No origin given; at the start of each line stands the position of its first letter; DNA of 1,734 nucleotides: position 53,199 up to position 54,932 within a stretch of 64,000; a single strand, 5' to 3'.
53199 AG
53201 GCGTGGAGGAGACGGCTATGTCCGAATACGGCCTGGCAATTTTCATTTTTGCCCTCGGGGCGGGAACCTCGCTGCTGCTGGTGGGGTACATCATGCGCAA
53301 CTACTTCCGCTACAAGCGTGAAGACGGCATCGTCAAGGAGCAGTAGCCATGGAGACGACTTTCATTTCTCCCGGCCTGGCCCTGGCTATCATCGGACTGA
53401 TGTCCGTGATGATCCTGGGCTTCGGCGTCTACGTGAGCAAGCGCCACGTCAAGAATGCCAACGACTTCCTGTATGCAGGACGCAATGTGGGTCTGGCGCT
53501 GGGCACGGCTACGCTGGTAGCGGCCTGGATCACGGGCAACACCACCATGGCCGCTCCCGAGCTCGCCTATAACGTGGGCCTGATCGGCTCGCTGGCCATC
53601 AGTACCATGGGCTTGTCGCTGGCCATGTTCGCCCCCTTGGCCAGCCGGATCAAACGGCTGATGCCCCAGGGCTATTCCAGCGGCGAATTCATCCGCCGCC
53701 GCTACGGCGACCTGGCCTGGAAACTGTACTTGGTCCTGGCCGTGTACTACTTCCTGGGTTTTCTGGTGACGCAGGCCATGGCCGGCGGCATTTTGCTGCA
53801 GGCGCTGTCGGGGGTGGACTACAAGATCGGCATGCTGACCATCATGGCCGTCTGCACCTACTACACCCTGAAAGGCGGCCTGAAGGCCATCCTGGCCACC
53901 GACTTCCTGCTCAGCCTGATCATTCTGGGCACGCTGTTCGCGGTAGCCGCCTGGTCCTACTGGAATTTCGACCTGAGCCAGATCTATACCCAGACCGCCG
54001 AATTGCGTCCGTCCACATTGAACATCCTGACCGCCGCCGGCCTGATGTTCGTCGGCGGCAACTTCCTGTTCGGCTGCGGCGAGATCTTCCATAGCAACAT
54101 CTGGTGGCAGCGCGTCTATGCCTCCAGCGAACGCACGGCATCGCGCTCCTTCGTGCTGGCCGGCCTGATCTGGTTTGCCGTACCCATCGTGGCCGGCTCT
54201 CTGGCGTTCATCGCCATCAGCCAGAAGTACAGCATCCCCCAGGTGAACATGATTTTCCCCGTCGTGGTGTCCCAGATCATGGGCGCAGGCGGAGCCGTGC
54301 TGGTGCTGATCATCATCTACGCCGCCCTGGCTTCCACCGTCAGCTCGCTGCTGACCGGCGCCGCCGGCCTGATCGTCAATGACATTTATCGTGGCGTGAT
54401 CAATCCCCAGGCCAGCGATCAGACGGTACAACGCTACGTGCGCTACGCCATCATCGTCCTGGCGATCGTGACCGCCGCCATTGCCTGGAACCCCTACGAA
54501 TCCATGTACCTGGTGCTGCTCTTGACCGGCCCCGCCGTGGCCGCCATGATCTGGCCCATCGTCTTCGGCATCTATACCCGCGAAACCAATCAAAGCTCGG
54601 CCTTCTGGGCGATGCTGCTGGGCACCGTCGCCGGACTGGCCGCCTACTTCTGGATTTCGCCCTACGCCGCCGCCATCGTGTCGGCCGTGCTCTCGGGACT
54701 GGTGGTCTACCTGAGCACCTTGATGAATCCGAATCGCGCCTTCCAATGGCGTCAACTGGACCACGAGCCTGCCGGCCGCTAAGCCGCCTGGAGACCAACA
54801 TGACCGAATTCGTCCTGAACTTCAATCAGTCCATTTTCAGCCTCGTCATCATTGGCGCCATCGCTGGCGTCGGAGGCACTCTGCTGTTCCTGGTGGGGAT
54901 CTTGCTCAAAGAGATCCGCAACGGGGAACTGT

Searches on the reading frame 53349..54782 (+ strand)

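Call 49: search_protein_families(library=ncbifam, proteins=[window:53349-54782:+], max_evalue=0.01)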
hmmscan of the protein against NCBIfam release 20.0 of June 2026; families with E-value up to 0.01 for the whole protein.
window:53349-54782:+ (477 aa): 6 families
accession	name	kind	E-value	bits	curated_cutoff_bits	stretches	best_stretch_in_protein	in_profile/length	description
TIGR00813.1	sss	superfamily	5e-40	137.8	184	1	40-425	1-411/411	sodium/solute symporter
TIGR02121.1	Na_Pro_sym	equivalog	1.8e-23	83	515.5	1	17-432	9-437/488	sodium/proline symporter PutP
TIGR02119.1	panF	equivalog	5.7e-22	78.4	328.05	1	16-455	6-462/471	sodium/pantothenate symporter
TIGR03648.1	Na_symport_lg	subfamily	2e-12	46.4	320.75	2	304-439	359-487/547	VC_2705 family sodium/solute symporter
NF007790.0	PRK10484.1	equivalog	2.4e-07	30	401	1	19-437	13-456/527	solute:sodium symporter family transporter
NF011948.0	PRK15419.1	equivalog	0.00042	19.3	955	1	11-458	9-471/502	sodium/proline symporter PutP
